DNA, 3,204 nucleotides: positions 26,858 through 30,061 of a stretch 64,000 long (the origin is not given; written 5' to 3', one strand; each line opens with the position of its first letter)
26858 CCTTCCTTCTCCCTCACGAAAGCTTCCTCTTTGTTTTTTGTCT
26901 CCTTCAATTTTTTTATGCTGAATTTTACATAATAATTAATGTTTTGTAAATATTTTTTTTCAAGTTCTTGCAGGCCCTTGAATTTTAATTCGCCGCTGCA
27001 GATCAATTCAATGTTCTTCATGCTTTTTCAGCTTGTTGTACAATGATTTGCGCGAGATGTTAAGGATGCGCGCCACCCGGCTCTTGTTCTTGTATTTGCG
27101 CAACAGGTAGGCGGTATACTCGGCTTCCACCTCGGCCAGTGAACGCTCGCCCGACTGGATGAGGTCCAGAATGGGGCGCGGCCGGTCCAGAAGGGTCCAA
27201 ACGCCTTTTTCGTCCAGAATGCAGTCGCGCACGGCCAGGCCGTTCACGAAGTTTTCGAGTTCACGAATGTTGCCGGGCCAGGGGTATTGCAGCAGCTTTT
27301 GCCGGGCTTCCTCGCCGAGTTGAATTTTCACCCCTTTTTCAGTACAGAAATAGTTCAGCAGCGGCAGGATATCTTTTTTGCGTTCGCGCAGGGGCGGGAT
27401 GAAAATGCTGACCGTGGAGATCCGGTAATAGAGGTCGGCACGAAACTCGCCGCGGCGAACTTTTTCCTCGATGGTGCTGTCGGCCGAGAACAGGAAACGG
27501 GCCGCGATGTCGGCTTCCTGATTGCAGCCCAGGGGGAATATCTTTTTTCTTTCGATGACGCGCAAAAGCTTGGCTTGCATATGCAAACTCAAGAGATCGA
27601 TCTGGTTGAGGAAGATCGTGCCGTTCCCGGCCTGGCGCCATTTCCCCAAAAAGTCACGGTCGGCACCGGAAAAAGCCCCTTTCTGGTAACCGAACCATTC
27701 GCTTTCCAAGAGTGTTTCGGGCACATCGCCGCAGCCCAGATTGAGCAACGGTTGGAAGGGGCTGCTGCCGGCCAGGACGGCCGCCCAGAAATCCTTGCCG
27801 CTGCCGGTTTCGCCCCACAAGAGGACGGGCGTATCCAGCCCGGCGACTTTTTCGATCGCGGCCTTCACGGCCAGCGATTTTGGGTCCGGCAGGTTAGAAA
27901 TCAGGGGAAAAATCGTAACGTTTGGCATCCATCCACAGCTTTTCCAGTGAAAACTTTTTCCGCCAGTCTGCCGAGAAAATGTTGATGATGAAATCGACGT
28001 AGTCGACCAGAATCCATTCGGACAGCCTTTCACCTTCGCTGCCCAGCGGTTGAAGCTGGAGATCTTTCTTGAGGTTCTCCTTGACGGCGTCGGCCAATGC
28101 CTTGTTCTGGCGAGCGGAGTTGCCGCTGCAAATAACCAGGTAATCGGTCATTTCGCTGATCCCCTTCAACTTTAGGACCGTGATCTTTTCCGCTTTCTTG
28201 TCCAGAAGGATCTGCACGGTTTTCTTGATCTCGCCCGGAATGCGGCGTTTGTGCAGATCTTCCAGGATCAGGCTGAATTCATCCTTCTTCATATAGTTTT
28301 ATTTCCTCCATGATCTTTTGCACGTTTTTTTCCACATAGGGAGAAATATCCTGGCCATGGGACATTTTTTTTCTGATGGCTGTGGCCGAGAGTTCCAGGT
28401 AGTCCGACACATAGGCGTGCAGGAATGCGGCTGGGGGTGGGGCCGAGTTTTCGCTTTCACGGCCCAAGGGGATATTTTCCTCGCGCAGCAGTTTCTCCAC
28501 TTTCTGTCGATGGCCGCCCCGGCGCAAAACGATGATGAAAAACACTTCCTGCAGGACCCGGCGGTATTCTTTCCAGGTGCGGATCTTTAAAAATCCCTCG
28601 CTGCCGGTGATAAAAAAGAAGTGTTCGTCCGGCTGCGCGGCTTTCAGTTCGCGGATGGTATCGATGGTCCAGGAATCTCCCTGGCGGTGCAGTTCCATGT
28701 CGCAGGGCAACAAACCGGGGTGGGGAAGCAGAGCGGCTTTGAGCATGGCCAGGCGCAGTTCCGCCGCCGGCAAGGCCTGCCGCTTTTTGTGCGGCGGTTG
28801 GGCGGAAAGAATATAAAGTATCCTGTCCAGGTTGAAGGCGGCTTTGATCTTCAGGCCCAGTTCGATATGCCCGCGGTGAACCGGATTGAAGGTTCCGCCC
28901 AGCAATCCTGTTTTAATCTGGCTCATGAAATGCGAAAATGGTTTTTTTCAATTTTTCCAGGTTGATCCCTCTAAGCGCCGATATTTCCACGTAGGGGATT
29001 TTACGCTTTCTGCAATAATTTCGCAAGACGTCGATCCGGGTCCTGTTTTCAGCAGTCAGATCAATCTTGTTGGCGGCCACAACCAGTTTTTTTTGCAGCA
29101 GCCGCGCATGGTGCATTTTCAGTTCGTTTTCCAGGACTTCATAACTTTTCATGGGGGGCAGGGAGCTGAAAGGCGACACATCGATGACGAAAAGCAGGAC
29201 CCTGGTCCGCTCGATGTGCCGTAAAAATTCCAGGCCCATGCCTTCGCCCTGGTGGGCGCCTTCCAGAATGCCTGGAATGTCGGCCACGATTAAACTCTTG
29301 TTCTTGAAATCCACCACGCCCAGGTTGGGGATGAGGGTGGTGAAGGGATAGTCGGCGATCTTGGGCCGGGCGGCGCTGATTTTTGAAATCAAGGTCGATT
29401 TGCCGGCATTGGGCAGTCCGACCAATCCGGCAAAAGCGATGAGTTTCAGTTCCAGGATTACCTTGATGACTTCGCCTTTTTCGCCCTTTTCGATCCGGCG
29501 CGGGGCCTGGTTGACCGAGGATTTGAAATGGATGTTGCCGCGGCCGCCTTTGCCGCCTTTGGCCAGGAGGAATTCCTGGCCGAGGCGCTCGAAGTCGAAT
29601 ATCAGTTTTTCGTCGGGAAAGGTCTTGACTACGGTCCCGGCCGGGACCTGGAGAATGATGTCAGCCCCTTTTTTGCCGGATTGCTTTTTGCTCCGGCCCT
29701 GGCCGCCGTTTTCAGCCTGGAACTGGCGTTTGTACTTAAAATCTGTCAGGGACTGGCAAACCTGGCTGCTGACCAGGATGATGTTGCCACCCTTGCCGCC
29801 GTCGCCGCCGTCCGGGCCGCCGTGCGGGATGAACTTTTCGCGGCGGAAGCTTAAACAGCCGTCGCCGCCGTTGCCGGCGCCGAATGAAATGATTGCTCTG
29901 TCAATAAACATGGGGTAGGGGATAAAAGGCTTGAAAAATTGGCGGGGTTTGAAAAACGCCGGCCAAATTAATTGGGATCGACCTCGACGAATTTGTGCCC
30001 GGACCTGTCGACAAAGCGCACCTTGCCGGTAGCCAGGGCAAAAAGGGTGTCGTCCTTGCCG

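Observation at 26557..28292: Sensor-less PspF-like sigma-54 activator wedged into the conserved rplU-rpmA-obg-nadD-rsfS-rlmH cluster, overlapping both neighbours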

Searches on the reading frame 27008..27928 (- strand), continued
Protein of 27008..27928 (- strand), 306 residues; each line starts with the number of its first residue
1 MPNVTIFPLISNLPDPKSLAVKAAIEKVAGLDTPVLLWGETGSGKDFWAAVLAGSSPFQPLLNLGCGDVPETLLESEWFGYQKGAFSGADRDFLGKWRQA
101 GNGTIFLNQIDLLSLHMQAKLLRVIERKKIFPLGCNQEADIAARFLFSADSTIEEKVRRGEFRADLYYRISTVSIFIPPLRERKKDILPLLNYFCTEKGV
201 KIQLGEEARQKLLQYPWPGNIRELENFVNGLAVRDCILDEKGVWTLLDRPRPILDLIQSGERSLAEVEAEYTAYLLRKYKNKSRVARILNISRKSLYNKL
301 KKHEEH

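Call 42: predict_structure(alignment_id=A1)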
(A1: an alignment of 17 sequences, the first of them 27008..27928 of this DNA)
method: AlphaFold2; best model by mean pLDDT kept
length: 306 residues; sequences in the alignment: 17
mean_pLDDT: 76.5   pTM: 0.59
mean pLDDT of the five models: 76.5, 60.6, 54.5, 51.9, 50.6
residues with pLDDT >= 90: 55; 70-90: 167; 50-70: 50; < 50: 34
segments of 3 or more residues with pLDDT < 50: 1-13, 83-91, 250-258
pLDDT, mean of each block of 10 residues (from residue 1): 36 63 89 89 76 90 75 73 48 68 89 89 88 72 91 91 94 83 70 84 87 73 76 84 69 46 66 76 83 83 61
secondary structure, 60 per line:
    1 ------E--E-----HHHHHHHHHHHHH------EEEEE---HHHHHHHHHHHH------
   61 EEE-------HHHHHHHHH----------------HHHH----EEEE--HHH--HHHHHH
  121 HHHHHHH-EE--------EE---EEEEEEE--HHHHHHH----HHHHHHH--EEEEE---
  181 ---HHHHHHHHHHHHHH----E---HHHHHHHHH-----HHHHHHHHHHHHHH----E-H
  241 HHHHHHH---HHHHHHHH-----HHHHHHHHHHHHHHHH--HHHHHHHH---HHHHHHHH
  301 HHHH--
elements in order: H16-28 E35-39 H43-54 E61-63 H71-79 H96-99 E104-107 H115-127 E144-150 H153-159 H164-170 E173-177 H184-197 H206-214 H220-233 H240-247 H251-258 H264-279 H282-289 H293-304

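Call 46: fold_search(model_id=the predicted structure, library=pdb)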
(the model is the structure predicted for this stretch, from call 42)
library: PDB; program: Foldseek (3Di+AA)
matches with E <= 10: 1571; with E <= 0.001: 835
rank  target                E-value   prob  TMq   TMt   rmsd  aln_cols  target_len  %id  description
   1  3m0e_A                3.2e-21  1.00  0.63  0.76   4.3       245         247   38  Crystal structure of the ATP-bound state of Walker B mutant of NtrC1 ATPase domain (released 2010-11-03)
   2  6lua_D                7.2e-21  1.00  0.64  0.78   3.6       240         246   37  Cis-mutant R349A of the central AAA+ domain of the flagellar regulatory protein FlrC (released 2020-03-18)
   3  6luf_C                1.7e-20  1.00  0.64  0.78   3.6       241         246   36  Trans-acting mutant Y290A of the central AAA+ domain of the flagellar regulatory protein FlrC (released 2020-03-18)
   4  1ny5_B                2.0e-20  1.00  0.66  0.53   3.4       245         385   38  Crystal structure of sigm54 activator (AAA+ ATPase) in the inactive state (released 2003-11-11)
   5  1ojl_D                2.0e-20  1.00  0.66  0.67  12.7       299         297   35  Crystal structure of a sigma54-activator suggests the mechanism for the conformational switch necessary for sigma54 bi (released 2005-05-19)
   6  4lzz_W                2.9e-20  1.00  0.64  0.77   4.1       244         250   38  Nucleotide-induced asymmetry within atpase activator ring drives s54-RNAP interaction and ATP hydrolysis (released 2013-12-04)
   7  1ojl_A                5.1e-20  1.00  0.64  0.67   9.4       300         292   34  Crystal structure of a sigma54-activator suggests the mechanism for the conformational switch necessary for sigma54 bi (released 2005-05-19)
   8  4qht_A                5.8e-20  1.00  0.63  0.76   3.8       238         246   37  Crystal structure of AAA+/ sigma 54 activator domain of the flagellar regulatory protein FlrC from Vibrio cholerae in  (released 2014-07-16)
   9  6luf_A                6.5e-20  1.00  0.64  0.78   3.6       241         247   36  Trans-acting mutant Y290A of the central AAA+ domain of the flagellar regulatory protein FlrC (released 2020-03-18)
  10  6lua_A                8.1e-20  1.00  0.64  0.78   3.6       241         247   36  Cis-mutant R349A of the central AAA+ domain of the flagellar regulatory protein FlrC (released 2020-03-18)
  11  1ny6_C                8.1e-20  1.00  0.64  0.77   3.8       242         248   38  Crystal structure of sigm54 activator (AAA+ ATPase) in the active state (released 2003-11-11)
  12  1ny6_A                1.1e-19  1.00  0.65  0.78   3.5       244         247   38  Crystal structure of sigm54 activator (AAA+ ATPase) in the active state (released 2003-11-11)
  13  1ny5_A                1.1e-19  1.00  0.65  0.53   3.6       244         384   38  Crystal structure of sigm54 activator (AAA+ ATPase) in the inactive state (released 2003-11-11)
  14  4qht_B                1.2e-19  1.00  0.64  0.78   3.5       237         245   38  Crystal structure of AAA+/ sigma 54 activator domain of the flagellar regulatory protein FlrC from Vibrio cholerae in  (released 2014-07-16)
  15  4lzz_L                1.3e-19  1.00  0.67  0.82   3.2       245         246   38  Nucleotide-induced asymmetry within atpase activator ring drives s54-RNAP interaction and ATP hydrolysis (released 2013-12-04)
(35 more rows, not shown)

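Call 53: search_protein_families(library=ncbifam, proteins=[window:27008-27928:-], max_evalue=0.001)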
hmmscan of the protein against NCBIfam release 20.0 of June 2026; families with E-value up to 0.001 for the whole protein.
window:27008-27928:- (306 aa): 25 families
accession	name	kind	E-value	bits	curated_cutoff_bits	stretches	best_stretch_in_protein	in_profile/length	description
NF003451.0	PRK05022.1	equivalog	3.7e-62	210.7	476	1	19-241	200-429/512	nitric oxide reductase transcriptional regulator NorR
NF041552.1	TF_PrdR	equivalog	1.3e-60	205.4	795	1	24-303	282-576/577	sigma-54 dependent transcriptional regulator PrdR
TIGR01817.1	nifA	equivalog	1.9e-57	195.3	528.85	1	21-232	208-425/534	nif-specific transcriptional activator NifA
TIGR02915.1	PEP_resp_reg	equivalog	4.4e-56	190.6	502.6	1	20-304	150-443/445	PEP-CTERM-box response regulator transcription factor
NF038308.1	RNA_repair_RtcR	equivalog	7.6e-55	186.7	650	1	21-232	192-419/530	RNA repair transcriptional activator RtcR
NF049963.1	RespRegFlgRCampy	domain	4.4e-52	177.4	750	1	26-304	151-428/429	fla regulon two-component system response regulator FlgR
NF050807.1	TransRegFlbDCaul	equivalog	4.5e-51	174.1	750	1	15-228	124-344/454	sigma-54-dependent transcriptional regulator FlbD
NF011953.0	PRK15424.1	equivalog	1.2e-50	172.7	703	1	19-304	229-535/538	propionate catabolism operon regulatory protein PrpR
TIGR02329.1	propionate_PrpR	equivalog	1.2e-50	172.6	499.2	1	19-302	222-526/526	propionate catabolism operon regulatory protein PrpR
TIGR02974.1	phageshock_pspF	equivalog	2e-50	171.9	443.55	1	19-231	9-229/336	phage shock protein operon transcriptional activator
NF008469.0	PRK11361.1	equivalog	2.4e-49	168.3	714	1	15-302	149-453/461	acetoacetate metabolism transcriptional regulator AtoC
NF008085.0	PRK10820.1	equivalog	2.5e-48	165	576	1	21-302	216-509/520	transcriptional regulator TyrR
NF007689.0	PRK10365.1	equivalog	1.6e-47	162.3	760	1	23-301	153-440/441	sigma-54-dependent response regulator transcription factor ZraR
TIGR01818.1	ntrC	equivalog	2.3e-47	161.8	558.6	1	21-233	146-365/463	nitrogen regulation protein NR(I)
NF041906.1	V4R_TF_MobR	exception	8.1e-47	159.9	999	1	23-302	246-543/544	phenol degradation transcriptional regulator MobR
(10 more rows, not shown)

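Call 64: find_encoding_contigs(protein=window:27008-27928:-, flank=2000, max_places=3)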
Protein window:27008-27928:- (306 aa): 12 contigs read that carry it; 3 places shown.
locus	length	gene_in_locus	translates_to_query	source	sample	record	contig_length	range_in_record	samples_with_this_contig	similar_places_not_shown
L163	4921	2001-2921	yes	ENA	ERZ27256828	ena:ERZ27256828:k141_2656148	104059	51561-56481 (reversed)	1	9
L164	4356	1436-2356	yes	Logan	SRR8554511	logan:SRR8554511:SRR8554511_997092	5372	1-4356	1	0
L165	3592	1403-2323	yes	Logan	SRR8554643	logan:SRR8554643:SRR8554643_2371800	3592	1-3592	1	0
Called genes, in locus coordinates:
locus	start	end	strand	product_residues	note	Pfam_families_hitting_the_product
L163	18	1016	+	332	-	PF01018:GTP1_OBG, PF00025:Arf (weak), PF01926:MMR_HSR1, PF02421:FeoB_N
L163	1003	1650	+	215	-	PF01467:CTP_transf_like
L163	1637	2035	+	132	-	PF02410:RsfS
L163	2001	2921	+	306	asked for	PF00158:Sigma54_activat, PF14532:Sigma54_activ_2, PF25601:AAA_lid_14, PF02954:HTH_8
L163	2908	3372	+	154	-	PF02590:SPOUT_MTase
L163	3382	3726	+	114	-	PF01258:zf-dskA_traR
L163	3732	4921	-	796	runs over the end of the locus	-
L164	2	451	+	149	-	?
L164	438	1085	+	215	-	PF01467:CTP_transf_like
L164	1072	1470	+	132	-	PF02410:RsfS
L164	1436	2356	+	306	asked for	PF00158:Sigma54_activat, PF14532:Sigma54_activ_2, PF25601:AAA_lid_14, PF02954:HTH_8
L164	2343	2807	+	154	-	PF02590:SPOUT_MTase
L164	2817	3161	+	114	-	PF01258:zf-dskA_traR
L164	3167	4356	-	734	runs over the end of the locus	?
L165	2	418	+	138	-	?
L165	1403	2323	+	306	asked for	PF00158:Sigma54_activat, PF14532:Sigma54_activ_2, PF25601:AAA_lid_14, PF02954:HTH_8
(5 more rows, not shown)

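Call 65: search_protein_representatives(alignment_id=A1)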
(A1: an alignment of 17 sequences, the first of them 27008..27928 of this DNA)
Query: 17 sequences, 306 profile positions. Proteins with E-value up to 0.001 (for the whole library): 176904; up to 1e-10: 134891; up to 1e-30: 71456. The best 150 are listed.
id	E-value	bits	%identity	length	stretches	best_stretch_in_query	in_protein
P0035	4.0e-144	496.0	-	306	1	1-306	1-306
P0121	6.1e-113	393.6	-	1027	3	27-304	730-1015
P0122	1.0e-111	389.6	-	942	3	16-235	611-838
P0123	1.4e-111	389.2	-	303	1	1-302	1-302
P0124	1.3e-104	366.2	-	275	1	1-210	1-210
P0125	2.2e-100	352.4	-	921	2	21-236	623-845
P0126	9.3e-98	343.7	-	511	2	17-302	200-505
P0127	1.2e-97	343.4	-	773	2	15-252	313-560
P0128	3.2e-96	338.7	-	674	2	14-236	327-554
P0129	4.7e-96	338.1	-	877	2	33-235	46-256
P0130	3.1e-95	335.4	-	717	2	20-233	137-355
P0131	1.2e-93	330.2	-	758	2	7-277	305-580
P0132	3.4e-93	328.8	-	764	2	17-236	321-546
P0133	4.6e-91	321.7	-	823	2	25-269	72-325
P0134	1.1e-90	320.5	-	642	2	20-249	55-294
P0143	2.6e-81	289.7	-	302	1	20-305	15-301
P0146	1.3e-77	277.5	-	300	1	8-305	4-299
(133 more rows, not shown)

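Call 67: find_encoding_contigs(protein=P0143, flank=5000, max_places=2)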
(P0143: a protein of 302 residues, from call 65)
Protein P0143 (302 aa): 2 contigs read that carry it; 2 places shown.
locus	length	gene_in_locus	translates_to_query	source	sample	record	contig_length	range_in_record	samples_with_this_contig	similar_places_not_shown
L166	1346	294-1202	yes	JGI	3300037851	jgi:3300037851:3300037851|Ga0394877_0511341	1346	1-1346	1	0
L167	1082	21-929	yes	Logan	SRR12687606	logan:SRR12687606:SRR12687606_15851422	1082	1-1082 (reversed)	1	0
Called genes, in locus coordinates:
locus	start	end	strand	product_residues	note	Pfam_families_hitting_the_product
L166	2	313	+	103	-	?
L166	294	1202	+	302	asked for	PF00158:Sigma54_activat, PF14532:Sigma54_activ_2, PF25601:AAA_lid_14, PF02954:HTH_8 (weak)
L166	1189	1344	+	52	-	?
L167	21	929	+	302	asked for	PF00158:Sigma54_activat, PF14532:Sigma54_activ_2, PF25601:AAA_lid_14, PF02954:HTH_8 (weak)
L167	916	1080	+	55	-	?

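Call 68: find_encoding_contigs(protein=P0146, flank=5000, max_places=2)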
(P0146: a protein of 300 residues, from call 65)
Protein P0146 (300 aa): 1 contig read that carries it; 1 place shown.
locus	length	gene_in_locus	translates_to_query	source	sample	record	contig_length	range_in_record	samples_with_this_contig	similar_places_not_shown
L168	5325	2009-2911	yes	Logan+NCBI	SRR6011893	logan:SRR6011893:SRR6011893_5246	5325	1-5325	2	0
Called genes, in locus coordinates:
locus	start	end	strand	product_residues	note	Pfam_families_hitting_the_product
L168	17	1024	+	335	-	PF01018:GTP1_OBG, PF01926:MMR_HSR1, PF02421:FeoB_N, PF00071:Ras (weak)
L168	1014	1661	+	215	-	PF01467:CTP_transf_like, PF05636:HIGH_NTase1 (faint)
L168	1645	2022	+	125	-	PF02410:RsfS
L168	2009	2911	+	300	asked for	PF00158:Sigma54_activat, PF14532:Sigma54_activ_2, PF07728:AAA_5 (weak), PF25601:AAA_lid_14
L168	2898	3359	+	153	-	PF02590:SPOUT_MTase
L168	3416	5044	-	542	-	PF00171:Aldedh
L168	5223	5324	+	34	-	?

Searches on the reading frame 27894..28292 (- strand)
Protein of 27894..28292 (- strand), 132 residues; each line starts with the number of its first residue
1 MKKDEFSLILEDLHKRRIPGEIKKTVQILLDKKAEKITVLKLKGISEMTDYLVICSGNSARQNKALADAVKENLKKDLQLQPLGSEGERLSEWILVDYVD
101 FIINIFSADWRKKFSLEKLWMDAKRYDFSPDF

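Call 3: search_protein_families(library=pfam, proteins=[window:27894-28292:-], max_evalue=0.01)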
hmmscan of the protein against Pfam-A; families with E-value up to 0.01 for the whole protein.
window:27894-28292:- (132 aa): 1 family
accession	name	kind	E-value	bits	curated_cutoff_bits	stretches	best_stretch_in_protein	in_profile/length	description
PF02410.21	RsfS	-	2.1e-28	98.8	21.6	1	24-120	2-98/98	Ribosomal silencing factor during starvation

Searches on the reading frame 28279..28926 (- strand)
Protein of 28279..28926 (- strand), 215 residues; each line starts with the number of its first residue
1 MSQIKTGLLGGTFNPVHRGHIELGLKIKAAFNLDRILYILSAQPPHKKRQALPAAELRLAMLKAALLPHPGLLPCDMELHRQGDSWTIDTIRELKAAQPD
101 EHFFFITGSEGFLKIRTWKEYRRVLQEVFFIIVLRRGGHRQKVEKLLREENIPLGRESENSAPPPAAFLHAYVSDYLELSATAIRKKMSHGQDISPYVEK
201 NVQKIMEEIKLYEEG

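Call 3: search_protein_families(library=pfam, proteins=[window:28279-28926:-], max_evalue=0.01)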
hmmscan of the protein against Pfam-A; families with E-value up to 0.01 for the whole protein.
window:28279-28926:- (215 aa): 2 families
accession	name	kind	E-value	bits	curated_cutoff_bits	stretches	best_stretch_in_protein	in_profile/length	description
PF01467.32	CTP_transf_like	-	6.9e-19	68.8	21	1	8-186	1-132/133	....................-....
PF05636.17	HIGH_NTase1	-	0.0011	18.7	27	0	13-42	10-39/402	HIGH Nucleotidyl Transferase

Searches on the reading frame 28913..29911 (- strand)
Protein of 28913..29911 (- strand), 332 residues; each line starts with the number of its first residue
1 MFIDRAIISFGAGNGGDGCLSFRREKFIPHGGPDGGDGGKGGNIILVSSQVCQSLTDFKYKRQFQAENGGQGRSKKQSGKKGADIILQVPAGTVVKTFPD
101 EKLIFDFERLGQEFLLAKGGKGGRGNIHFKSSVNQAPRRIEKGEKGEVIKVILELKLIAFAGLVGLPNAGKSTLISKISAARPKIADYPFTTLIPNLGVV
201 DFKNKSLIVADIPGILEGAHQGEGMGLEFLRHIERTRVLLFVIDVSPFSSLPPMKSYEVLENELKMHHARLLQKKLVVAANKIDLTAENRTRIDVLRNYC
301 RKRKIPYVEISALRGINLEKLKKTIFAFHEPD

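Call 3: search_protein_families(library=pfam, proteins=[window:28913-29911:-], max_evalue=0.01)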
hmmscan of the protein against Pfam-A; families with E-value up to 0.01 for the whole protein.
window:28913-29911:- (332 aa): 8 families
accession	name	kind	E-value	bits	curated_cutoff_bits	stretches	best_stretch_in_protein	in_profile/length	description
PF01018.28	GTP1_OBG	-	1.3e-57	194.2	27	1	3-157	1-155/155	GTP1/OBG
PF01926.29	MMR_HSR1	-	6e-25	88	21.9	1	162-282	3-113/113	50S ribosome-binding GTPase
PF02421.24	FeoB_N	-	4.2e-14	52.8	27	1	163-325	5-156/156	Ferrous iron transport protein B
PF00025.27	Arf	-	9.1e-06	25.7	22.3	1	163-289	19-131/174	ADP-ribosylation factor family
PF00071.28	Ras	-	3.3e-05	24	21.6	1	235-323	71-154/162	Ras family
PF00009.33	GTP_EFTU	-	0.00027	21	26.5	0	266-327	114-184/188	Elongation factor Tu GTP binding domain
PF03193.22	RsgA_GTPase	-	0.00073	19.8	30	0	267-325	49-104/174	RsgA GTPase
PF16897.10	MMR_HSR1_Xtn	-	0.0018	18.6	35.2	1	275-326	57-101/106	C-terminal region of MMR_HSR1 domain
